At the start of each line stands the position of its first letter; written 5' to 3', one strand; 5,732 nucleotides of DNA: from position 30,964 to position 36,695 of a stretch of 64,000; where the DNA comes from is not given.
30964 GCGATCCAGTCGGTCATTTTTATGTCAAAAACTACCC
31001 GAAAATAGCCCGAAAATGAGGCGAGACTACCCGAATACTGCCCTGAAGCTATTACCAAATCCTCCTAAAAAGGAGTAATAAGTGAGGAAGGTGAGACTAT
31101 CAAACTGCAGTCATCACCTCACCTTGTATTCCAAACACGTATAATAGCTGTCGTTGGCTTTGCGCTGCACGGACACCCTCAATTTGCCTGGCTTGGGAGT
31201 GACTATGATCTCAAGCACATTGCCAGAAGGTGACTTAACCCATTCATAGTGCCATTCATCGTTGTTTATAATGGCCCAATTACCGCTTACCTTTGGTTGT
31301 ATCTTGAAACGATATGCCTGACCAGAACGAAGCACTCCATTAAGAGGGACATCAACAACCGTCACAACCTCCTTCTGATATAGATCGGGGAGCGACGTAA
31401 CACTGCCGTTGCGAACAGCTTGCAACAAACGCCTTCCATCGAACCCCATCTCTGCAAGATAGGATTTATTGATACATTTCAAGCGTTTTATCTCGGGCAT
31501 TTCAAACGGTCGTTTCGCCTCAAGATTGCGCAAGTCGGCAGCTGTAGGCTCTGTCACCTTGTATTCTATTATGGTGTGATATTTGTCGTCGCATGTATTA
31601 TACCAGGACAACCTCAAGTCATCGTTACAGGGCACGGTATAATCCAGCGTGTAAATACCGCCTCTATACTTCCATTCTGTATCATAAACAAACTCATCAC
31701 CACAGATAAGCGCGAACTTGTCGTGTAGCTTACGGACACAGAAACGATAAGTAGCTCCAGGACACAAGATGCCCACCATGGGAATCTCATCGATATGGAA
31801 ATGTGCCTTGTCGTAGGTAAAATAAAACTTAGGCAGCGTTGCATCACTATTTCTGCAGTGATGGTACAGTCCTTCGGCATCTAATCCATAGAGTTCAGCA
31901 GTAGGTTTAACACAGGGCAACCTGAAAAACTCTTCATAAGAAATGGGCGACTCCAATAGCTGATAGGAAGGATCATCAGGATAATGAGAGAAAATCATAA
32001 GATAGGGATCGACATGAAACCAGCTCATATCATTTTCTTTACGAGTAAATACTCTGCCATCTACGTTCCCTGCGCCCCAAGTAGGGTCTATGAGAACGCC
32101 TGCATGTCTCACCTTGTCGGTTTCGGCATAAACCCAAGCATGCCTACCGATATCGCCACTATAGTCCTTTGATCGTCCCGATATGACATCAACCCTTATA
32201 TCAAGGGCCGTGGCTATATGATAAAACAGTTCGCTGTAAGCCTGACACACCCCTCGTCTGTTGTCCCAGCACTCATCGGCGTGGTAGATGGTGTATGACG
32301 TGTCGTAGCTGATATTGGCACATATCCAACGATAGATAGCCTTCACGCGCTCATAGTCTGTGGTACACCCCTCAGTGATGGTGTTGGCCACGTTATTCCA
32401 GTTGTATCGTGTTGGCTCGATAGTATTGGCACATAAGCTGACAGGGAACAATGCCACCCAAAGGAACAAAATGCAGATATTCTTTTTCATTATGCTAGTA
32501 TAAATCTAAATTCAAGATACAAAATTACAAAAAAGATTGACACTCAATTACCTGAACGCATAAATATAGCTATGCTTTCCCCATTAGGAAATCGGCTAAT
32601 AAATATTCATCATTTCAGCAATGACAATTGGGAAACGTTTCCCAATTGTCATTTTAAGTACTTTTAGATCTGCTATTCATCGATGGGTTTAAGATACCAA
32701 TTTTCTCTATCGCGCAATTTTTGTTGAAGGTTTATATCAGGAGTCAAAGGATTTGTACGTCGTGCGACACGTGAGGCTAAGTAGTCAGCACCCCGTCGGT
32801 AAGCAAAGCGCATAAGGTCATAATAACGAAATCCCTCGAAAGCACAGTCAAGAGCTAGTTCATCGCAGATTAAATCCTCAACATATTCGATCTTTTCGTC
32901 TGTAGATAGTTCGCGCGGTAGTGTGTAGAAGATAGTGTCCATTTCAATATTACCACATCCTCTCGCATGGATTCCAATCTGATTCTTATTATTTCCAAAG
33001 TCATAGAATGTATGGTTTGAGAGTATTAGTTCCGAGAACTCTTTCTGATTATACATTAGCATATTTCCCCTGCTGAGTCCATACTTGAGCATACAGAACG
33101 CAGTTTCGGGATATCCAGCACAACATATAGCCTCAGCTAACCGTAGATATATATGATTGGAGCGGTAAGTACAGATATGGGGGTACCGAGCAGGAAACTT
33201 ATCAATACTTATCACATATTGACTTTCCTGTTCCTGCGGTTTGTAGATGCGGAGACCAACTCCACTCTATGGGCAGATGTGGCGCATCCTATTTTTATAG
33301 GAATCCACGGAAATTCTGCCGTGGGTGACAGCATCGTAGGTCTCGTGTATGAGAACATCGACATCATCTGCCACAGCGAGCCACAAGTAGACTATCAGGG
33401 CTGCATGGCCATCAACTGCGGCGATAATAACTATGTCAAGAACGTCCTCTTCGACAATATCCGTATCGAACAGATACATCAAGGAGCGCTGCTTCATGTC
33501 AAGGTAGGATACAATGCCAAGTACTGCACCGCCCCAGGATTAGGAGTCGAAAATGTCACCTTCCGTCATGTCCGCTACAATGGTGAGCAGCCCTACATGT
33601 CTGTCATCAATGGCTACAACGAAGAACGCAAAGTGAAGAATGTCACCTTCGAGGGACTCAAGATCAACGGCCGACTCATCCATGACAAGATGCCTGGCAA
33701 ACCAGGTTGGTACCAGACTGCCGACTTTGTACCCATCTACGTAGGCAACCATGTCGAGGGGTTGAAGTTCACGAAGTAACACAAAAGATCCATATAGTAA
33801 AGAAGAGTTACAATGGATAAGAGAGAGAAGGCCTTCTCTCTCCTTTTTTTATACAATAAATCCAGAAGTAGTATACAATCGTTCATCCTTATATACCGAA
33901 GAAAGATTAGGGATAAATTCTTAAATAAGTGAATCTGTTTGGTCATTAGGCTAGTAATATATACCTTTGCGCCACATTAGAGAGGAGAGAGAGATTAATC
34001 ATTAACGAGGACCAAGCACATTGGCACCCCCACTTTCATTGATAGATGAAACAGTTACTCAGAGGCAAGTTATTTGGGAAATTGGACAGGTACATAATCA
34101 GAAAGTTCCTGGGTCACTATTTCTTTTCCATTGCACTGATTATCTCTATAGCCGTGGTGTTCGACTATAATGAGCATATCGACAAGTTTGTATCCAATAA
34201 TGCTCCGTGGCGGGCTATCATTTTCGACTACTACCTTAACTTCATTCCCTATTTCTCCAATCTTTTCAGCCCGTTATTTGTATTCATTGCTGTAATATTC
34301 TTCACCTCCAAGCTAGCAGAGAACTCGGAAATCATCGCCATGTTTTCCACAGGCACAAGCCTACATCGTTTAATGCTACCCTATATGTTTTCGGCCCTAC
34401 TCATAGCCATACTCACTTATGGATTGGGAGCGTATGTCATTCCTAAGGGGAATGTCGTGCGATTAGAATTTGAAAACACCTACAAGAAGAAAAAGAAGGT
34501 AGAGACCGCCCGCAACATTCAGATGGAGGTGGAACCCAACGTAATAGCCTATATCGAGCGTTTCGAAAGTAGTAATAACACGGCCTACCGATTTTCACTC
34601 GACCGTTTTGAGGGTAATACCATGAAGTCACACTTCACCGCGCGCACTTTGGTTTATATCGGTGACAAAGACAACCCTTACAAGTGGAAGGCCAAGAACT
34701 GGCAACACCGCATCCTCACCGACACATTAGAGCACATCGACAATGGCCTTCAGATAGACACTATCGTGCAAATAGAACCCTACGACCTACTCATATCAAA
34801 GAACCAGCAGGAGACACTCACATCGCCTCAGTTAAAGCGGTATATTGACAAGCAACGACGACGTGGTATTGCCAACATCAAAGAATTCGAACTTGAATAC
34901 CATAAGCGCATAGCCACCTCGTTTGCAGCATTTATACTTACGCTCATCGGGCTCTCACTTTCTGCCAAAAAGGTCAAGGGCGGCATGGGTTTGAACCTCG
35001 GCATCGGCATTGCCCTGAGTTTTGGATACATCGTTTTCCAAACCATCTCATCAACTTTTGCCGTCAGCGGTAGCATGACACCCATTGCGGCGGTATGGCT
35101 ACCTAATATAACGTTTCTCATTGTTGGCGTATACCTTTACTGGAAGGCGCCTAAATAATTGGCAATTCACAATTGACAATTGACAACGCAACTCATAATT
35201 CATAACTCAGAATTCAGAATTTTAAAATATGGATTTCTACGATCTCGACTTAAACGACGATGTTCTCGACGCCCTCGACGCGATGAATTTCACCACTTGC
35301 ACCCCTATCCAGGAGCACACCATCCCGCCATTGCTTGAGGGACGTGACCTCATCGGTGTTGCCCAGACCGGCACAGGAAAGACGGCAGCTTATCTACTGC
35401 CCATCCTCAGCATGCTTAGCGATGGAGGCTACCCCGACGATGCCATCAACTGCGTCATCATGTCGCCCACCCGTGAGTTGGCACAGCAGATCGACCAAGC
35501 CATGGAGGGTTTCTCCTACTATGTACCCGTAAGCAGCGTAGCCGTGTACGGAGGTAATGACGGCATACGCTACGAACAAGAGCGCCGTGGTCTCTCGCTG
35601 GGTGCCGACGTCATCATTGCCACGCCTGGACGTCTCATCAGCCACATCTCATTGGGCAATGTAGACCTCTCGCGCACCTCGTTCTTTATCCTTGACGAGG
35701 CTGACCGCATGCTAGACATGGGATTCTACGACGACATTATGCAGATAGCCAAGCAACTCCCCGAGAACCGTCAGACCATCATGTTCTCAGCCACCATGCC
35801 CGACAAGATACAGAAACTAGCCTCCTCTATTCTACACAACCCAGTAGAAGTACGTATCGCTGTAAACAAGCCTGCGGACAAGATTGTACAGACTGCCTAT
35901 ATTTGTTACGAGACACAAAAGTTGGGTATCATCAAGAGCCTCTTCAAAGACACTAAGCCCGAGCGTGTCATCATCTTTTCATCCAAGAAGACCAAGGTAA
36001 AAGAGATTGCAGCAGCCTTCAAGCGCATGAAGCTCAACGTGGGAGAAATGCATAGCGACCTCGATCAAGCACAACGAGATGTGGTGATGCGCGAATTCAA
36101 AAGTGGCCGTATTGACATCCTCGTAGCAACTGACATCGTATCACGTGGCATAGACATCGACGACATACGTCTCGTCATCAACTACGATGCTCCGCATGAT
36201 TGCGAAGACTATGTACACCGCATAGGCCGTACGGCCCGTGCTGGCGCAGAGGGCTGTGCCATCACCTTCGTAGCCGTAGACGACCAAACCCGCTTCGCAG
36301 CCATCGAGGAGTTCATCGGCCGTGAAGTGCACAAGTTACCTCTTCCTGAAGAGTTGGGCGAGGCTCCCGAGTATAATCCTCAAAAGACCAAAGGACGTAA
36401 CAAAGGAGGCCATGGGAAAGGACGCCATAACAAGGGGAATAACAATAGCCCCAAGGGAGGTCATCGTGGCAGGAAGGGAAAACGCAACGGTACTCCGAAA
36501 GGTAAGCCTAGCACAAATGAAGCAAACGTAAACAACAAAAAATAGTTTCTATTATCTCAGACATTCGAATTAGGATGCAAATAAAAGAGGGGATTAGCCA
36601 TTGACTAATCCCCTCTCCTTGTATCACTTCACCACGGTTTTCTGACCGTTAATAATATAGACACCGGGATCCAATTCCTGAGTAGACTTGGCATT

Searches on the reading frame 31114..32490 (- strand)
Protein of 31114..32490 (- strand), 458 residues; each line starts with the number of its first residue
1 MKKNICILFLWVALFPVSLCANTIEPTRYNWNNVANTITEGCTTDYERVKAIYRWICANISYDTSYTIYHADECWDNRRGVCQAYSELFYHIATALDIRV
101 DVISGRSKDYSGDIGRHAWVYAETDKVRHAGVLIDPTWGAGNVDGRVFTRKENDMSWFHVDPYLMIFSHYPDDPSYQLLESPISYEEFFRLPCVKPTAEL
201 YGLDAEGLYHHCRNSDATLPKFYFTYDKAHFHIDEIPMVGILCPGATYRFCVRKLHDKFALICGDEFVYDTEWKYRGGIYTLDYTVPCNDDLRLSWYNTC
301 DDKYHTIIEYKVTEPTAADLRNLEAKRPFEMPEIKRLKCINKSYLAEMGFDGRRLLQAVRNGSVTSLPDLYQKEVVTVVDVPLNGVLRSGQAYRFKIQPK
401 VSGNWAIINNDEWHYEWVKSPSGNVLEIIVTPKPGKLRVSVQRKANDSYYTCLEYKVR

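Call 24: search_protein_families(library=pfam, proteins=[window:31114-32490:-], max_evalue=0.01)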
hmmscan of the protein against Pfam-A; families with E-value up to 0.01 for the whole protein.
window:31114-32490:- (458 aa): 1 family
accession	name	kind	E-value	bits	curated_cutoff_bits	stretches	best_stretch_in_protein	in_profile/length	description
PF01841.26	Transglut_core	-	2.5e-13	50.7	23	1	33-123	2-97/108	Transglutaminase-like superfamily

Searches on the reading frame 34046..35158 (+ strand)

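Call 24: search_protein_families(library=pfam, proteins=[window:34046-35158:+], max_evalue=0.01)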
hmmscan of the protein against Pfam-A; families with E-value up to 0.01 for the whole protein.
window:34046-35158:+ (370 aa): 1 family
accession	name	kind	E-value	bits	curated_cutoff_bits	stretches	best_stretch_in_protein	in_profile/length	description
PF03739.19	LptF_LptG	-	4.6e-68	230.3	27.9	1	15-367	1-353/353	Lipopolysaccharide export system permease LptF/LptG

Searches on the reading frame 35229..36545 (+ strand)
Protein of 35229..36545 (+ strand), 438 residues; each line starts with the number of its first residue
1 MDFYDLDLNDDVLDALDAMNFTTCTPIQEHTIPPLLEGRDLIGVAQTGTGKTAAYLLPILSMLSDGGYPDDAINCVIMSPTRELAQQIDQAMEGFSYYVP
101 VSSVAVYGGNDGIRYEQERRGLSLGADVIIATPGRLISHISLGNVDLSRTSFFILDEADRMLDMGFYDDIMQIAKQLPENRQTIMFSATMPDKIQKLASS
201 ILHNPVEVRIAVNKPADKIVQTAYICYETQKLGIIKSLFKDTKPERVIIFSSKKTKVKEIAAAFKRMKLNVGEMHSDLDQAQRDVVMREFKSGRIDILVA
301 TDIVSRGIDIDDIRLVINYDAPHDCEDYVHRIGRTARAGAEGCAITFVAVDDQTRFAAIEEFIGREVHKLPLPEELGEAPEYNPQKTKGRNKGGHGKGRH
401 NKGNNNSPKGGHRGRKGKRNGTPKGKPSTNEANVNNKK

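Call 24: search_protein_families(library=pfam, proteins=[window:35229-36545:+], max_evalue=0.01)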
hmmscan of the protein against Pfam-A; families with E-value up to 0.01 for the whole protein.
window:35229-36545:+ (438 aa): 3 families
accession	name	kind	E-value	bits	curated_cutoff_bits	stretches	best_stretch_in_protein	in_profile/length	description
PF00270.35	DEAD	-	4.4e-49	166.9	26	1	25-196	1-166/167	DEAD/DEAH box helicase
PF00271.37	Helicase_C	-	4.6e-31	107.8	23.5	1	231-339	2-110/110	Helicase conserved C-terminal domain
PF04851.21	ResIII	-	5.2e-06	26.9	22.5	1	42-191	27-163/164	Type III restriction enzyme, res subunit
